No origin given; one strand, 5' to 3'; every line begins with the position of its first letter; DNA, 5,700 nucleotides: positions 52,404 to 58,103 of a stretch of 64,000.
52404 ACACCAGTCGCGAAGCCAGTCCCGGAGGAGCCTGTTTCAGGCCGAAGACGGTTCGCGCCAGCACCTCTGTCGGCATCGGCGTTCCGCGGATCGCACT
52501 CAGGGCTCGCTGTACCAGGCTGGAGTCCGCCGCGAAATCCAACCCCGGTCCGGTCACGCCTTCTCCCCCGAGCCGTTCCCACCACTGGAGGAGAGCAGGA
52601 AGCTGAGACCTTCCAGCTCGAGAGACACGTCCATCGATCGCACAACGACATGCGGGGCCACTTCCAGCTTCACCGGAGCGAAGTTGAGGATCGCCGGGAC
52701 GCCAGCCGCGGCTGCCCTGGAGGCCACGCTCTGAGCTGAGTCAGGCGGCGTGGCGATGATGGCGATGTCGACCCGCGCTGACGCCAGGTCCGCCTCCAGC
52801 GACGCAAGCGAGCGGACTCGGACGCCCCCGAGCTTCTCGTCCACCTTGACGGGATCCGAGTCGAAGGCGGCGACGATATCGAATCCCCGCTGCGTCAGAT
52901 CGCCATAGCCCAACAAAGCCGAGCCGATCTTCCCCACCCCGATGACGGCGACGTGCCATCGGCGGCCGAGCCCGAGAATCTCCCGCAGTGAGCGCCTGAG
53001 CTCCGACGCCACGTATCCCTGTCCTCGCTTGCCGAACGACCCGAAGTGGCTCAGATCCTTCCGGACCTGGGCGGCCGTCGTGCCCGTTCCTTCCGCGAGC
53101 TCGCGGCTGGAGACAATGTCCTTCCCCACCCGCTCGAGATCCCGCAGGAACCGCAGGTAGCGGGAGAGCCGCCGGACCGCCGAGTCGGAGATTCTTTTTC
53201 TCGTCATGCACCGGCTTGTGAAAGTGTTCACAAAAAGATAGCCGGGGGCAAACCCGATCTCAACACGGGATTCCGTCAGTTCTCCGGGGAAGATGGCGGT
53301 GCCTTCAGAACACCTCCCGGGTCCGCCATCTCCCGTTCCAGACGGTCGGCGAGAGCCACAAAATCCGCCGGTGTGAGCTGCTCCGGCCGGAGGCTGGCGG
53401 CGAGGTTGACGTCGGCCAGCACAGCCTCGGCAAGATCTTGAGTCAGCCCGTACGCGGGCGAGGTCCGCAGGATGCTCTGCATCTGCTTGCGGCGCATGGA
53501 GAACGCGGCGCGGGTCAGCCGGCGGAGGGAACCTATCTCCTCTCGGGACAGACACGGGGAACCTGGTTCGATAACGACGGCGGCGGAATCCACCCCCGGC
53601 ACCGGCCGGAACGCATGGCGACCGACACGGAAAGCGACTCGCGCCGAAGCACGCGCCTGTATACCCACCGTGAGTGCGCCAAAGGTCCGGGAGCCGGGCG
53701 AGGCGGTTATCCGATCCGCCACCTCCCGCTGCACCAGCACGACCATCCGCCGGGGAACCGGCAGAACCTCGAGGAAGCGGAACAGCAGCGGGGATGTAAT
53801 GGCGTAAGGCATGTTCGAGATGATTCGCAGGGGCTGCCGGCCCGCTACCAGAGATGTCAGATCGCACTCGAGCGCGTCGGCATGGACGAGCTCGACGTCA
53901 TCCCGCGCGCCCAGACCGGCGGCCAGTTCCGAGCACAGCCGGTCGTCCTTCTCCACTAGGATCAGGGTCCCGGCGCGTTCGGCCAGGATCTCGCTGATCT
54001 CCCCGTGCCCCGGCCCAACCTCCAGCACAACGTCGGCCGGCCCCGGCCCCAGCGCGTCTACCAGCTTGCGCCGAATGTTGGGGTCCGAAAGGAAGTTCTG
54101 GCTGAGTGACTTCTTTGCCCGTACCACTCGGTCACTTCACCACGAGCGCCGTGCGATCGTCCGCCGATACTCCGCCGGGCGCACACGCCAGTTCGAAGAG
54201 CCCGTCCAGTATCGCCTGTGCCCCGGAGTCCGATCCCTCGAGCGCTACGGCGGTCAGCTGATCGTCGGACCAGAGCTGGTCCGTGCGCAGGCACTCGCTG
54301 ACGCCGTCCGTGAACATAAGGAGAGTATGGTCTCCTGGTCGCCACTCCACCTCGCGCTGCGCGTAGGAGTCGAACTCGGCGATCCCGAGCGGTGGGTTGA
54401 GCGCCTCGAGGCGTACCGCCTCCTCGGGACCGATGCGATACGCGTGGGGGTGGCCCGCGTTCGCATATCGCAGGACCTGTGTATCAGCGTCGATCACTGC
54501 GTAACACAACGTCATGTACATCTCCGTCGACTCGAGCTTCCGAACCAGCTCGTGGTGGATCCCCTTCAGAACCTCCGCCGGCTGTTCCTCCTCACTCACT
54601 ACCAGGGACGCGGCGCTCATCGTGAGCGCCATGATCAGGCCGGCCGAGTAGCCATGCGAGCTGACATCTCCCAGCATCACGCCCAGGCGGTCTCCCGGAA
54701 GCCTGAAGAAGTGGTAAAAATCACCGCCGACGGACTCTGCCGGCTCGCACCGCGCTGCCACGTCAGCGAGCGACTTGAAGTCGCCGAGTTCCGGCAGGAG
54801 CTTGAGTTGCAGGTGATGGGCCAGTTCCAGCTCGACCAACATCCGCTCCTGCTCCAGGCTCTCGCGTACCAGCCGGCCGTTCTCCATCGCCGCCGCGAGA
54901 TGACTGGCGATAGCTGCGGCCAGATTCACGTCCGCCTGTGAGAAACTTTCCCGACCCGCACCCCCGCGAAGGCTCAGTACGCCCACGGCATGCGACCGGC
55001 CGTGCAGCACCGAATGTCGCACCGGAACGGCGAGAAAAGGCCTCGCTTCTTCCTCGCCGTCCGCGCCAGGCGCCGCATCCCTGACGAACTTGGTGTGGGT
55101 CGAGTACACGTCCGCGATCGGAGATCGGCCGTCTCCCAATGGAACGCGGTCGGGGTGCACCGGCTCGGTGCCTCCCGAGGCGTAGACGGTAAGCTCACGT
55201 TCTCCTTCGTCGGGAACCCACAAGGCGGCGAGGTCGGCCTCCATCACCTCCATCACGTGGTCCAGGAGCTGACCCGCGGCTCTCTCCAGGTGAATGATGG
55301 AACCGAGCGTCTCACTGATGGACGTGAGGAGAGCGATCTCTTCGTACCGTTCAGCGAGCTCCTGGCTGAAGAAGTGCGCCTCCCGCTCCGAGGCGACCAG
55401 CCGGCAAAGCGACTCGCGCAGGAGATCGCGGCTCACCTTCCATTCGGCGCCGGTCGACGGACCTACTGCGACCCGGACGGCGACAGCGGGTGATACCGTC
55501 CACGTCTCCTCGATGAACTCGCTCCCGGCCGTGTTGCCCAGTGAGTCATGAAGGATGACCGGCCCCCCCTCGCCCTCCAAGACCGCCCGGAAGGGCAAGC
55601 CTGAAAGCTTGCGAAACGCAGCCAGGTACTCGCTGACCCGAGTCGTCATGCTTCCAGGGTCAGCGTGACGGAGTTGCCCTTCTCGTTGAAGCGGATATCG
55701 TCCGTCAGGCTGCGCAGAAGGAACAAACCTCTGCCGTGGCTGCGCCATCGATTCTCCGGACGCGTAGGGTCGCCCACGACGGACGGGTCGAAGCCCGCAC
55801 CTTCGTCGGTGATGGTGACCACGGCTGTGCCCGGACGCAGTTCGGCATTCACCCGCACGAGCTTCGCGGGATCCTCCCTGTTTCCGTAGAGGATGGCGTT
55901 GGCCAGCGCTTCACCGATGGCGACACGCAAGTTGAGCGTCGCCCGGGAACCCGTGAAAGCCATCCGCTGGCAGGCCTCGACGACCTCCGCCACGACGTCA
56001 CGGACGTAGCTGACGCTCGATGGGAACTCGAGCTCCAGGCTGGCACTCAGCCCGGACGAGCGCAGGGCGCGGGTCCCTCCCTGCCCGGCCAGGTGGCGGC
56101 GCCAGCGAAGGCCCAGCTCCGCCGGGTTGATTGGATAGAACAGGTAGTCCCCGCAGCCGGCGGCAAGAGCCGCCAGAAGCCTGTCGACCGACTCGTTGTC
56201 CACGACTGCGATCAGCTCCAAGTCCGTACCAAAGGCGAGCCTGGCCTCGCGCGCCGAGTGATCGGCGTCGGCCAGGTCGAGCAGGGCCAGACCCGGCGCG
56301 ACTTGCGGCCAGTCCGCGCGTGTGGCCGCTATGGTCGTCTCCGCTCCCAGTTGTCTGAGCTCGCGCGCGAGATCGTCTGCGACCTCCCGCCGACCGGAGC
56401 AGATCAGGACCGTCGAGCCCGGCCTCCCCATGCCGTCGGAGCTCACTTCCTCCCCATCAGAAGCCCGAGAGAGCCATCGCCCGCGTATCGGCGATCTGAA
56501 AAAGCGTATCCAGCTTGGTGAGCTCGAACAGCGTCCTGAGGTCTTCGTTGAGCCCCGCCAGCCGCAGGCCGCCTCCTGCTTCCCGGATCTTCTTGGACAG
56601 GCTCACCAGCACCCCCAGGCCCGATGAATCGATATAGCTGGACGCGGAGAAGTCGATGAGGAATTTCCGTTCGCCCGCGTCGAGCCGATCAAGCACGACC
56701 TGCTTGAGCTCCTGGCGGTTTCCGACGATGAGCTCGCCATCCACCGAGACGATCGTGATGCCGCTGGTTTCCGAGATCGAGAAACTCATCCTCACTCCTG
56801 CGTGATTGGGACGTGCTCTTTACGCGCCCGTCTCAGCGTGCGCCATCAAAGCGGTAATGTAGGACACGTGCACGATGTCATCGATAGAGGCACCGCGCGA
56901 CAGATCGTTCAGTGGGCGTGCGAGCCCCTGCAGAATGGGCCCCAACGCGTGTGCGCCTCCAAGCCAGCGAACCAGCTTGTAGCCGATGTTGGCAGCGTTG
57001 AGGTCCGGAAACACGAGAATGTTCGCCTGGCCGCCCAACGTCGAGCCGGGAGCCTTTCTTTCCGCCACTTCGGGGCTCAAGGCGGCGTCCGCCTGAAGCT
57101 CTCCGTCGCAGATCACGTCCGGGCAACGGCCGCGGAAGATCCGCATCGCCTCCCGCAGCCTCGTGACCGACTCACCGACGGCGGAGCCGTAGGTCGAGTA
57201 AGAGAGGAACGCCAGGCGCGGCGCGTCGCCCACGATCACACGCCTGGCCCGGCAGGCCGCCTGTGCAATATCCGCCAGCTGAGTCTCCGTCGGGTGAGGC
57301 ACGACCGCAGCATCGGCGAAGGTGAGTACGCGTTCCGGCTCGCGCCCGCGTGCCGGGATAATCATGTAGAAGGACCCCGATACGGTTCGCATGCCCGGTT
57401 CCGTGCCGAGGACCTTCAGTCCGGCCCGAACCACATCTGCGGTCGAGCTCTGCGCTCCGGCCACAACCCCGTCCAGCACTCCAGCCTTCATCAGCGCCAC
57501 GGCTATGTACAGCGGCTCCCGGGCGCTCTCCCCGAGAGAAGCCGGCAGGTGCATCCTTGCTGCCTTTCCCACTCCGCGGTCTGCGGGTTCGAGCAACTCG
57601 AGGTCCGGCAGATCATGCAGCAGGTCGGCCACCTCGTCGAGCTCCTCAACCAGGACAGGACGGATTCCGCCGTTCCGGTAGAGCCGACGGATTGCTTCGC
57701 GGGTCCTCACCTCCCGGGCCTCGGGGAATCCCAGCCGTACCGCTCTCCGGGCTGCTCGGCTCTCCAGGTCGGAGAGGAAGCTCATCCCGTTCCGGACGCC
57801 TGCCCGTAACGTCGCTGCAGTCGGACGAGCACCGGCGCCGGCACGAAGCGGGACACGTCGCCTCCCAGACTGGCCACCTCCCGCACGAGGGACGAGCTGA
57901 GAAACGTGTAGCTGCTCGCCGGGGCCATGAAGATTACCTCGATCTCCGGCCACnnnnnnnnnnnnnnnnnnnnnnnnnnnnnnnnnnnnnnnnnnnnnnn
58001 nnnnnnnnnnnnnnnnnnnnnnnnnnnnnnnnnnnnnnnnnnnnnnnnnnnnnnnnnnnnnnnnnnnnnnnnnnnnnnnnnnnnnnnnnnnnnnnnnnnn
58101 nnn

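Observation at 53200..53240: Perfect Rex operator directly upstream of rex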

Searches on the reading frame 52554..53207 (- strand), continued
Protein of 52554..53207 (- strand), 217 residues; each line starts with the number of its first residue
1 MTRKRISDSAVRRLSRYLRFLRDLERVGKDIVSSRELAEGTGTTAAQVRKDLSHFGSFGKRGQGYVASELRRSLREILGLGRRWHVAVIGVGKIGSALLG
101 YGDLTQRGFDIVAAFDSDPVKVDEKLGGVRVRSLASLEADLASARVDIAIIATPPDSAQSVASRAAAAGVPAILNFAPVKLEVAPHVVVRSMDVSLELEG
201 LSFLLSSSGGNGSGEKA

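Call 29: search_protein_families(library=pfam, proteins=[L001:4684-5901:+])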
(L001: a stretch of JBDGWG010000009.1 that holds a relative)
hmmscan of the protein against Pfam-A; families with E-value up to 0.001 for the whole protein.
L001:4684-5901:+ (405 aa): 2 families
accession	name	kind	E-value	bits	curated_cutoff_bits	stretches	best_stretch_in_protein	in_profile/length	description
PF02274.22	ADI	-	6.4e-67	226.6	22.8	1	36-402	4-377/377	Arginine deiminase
PF19420.4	DDAH_eukar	-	3.7e-08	33.4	23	1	132-258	57-185/291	N,N dimethylarginine dimethylhydrolase, eukaryotic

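Call 35: find_encoding_contigs(protein=P0001, flank=1000, max_places=4)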
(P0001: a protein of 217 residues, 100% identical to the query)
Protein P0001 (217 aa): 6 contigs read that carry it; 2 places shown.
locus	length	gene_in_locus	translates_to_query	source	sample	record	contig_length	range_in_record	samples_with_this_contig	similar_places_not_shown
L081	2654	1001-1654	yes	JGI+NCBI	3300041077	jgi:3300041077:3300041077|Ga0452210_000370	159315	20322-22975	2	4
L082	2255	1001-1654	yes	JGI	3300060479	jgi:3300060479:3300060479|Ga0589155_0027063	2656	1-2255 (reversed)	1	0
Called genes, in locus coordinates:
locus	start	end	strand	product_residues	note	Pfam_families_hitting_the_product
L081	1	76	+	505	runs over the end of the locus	PF01590:GAF (weak), PF13185:GAF_2, PF13492:GAF_3, PF07228:SpoIIE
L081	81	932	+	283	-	PF00398:RrnaAD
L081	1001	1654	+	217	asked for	PF06971:Put_DNA-bind_N, PF02629:CoA_binding, PF01408:GFO_IDH_MocA, PF03807:F420_oxidored (weak)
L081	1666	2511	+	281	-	PF00929:RNase_T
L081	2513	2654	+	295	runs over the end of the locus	PF00753:Lactamase_B, PF12706:Lactamase_B_2 (weak)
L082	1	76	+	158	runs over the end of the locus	?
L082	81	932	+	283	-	PF00398:RrnaAD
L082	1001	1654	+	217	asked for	PF06971:Put_DNA-bind_N, PF02629:CoA_binding, PF01408:GFO_IDH_MocA, PF03807:F420_oxidored (weak)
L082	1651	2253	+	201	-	?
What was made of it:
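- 52554..53207 (-): rex, the redox-sensing transcriptional repressor (217 aa). Public gene calls use the same start (call 35).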

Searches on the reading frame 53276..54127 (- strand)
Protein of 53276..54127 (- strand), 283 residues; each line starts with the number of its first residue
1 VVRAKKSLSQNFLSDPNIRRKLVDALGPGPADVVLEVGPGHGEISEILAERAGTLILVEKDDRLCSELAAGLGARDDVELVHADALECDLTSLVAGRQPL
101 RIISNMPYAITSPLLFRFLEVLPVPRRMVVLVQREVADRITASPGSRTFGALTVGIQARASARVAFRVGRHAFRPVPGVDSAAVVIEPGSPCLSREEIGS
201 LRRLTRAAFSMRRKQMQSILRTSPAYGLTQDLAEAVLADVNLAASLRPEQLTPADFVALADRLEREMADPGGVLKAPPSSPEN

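Call 8: search_protein_families(library=pfam, proteins=[window:53276-54127:-])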
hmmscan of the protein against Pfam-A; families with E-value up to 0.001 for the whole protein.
window:53276-54127:- (283 aa): 1 family
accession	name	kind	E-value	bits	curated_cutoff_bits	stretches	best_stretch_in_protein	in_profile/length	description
PF00398.26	RrnaAD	-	2.5e-46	158.3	24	1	3-250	3-253/263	Ribosomal RNA adenine dimethylase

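Call 9: search_protein_families(library=ncbifam, proteins=[window:53276-54127:-])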
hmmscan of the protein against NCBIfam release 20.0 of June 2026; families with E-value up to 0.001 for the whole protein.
window:53276-54127:- (283 aa): 21 families
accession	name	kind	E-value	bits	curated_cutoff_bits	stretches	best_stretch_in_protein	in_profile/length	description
TIGR00755.1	ksgA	equivalog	2.9e-68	230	171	1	2-262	1-255/256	16S rRNA (adenine(1518)-N(6)/adenine(1519)-N(6))-dimethyltransferase RsmA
NF000499.2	Erm23S_rRNA_broad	equivalog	3.4e-38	131.4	212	1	9-259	2-240/244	23S ribosomal RNA methyltransferase Erm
NF011486.0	PRK14896.1-1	equivalog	8.1e-34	117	450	1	3-261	21-274/284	16S ribosomal RNA methyltransferase A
NF000337.1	erm_SHROVE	exception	1.1e-29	103.5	320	1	3-250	1-242/248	ErmE/ErmH/ErmO/ErmR family 23S rRNA (adenine(2058)-N(6))-methyltransferase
NF000047.1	ErmV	exception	5.2e-20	71.9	500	1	3-221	6-219/259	23S rRNA (adenine(2058)-N(6))-methyltransferase Erm(V)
NF000024.1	ErmS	exception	2.6e-19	69.7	675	1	3-250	58-301/319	23S rRNA (adenine(2058)-N(6))-methyltransferase Erm(S)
NF000087.1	ErmO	exception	2e-14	53.7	450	1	5-221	8-219/259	23S rRNA (adenine(2058)-N(6))-methyltransferase Erm(O)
NF042938.1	Erm55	exception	2e-13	50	525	1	5-260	8-251/270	23S rRNA (adenine(2058)-N(6))-methyltransferase Erm(55)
NF042988.1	Erm46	exception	2.6e-13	49.9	503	1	5-250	8-246/255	23S rRNA (adenine(2058)-N(6))-methyltransferase Erm(46)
NF012222.1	erm_A_23S_MT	exception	3.1e-08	33.4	475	1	9-197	9-187/243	23S rRNA (adenine(2058)-N(6))-methyltransferase Erm(A)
NF012223.0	erm_F_23S_MT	exception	8.9e-08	31.8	575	1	31-186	34-182/266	23S rRNA (adenine(2058)-N(6))-methyltransferase Erm(F)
NF045543.1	erm_G_23S_MT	exception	2.3e-07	30.9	515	1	8-187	8-177/244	23S rRNA (adenine(2058)-N(6))-methyltransferase Erm(G)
NF000468.1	Erm37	exception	2.8e-07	30.7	350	1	21-186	23-168/179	23S rRNA (adenine(2058)-N(6))-methyltransferase Erm(37)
NF011489.0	PRK14896.1-5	equivalog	1e-06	28.6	236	1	8-187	3-156/217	16S ribosomal RNA methyltransferase A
NF012219.1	erm_C_23S_MT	exception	1.6e-06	27.9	530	1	8-186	8-176/244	23S rRNA (adenine(2058)-N(6))-methyltransferase Erm(C)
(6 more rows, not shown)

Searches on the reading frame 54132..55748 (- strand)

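Call 8: search_protein_families(library=pfam, proteins=[window:54132-55748:-])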
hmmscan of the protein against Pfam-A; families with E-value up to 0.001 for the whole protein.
window:54132-55748:- (538 aa): 4 families
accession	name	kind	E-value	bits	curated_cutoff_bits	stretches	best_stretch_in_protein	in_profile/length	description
PF07228.17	SpoIIE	-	2.4e-38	132.5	25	1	351-538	1-190/192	Stage II sporulation protein E (SpoIIE)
PF13492.12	GAF_3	-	2e-10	41.6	27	1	158-290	6-129/129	GAF domain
PF13185.12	GAF_2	-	3.5e-10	40.7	28.6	1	154-289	4-136/136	GAF domain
PF01590.32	GAF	-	6.6e-07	30.4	22.4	1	154-287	2-132/133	GAF domain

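Call 9: search_protein_families(library=ncbifam, proteins=[window:54132-55748:-])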
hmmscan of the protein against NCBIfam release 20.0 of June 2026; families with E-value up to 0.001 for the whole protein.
window:54132-55748:- (538 aa): 3 families
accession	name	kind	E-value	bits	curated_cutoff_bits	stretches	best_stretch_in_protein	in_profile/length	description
NF045505.1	RR_RssB_Pseudo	equivalog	7.1e-13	48.3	700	1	311-519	160-370/394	two-component system response regulator RssB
NF038263.1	prot_phos_SiaA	equivalog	1e-05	24.3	700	1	333-482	442-596/658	biofilm regulation protein phosphatase SiaA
TIGR02865.1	spore_II_E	equivalog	1.7e-05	23.1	490.8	1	321-538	547-762/764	stage II sporulation protein E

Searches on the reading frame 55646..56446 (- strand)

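Call 29: search_protein_families(library=pfam, proteins=[window:55646-56446:-])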
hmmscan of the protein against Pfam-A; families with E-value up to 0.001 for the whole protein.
window:55646-56446:- (266 aa): 2 families
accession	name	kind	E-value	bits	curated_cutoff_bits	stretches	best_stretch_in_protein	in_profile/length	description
PF13581.12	HATPase_c_2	-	4.2e-26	91.9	27.4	1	141-263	1-126/127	Histidine kinase-like ATPase domain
PF02518.31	HATPase_c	-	3.8e-06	27.7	26.4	1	172-264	5-107/111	Histidine kinase-, DNA gyrase B-, and HSP90-like ATPase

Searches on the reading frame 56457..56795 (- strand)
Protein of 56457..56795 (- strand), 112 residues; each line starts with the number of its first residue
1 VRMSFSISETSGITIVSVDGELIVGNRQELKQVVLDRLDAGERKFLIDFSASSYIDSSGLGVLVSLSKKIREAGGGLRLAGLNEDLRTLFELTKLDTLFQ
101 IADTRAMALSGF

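Call 29: search_protein_families(library=pfam, proteins=[window:56457-56795:-])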
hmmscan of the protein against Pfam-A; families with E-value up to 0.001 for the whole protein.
window:56457-56795:- (112 aa): 2 families
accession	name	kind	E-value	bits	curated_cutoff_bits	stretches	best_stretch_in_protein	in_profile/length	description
PF01740.26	STAS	-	2e-22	79.4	22.6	1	7-106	4-104/106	STAS domain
PF13466.11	STAS_2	-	1.7e-13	51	29.2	1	16-96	1-80/80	STAS domain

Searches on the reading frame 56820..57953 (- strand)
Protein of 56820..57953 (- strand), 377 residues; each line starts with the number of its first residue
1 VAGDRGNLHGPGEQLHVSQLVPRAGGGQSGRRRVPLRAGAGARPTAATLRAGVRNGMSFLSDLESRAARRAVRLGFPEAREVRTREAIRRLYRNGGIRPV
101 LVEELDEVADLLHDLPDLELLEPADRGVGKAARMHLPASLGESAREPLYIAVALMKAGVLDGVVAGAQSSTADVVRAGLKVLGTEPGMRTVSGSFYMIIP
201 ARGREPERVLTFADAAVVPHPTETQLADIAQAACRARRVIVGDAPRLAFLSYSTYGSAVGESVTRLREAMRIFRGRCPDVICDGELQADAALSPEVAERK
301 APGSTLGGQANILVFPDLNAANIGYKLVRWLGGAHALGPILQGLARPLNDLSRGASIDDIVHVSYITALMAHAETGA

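Call 29: search_protein_families(library=pfam, proteins=[window:56820-57953:-])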
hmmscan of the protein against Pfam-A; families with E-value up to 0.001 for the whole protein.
window:56820-57953:- (377 aa): 1 family
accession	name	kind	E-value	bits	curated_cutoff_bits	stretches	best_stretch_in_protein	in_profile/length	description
PF01515.24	PTA_PTB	-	7e-82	275.8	24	1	59-368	2-319/319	Phosphate acetyl/butaryl transferase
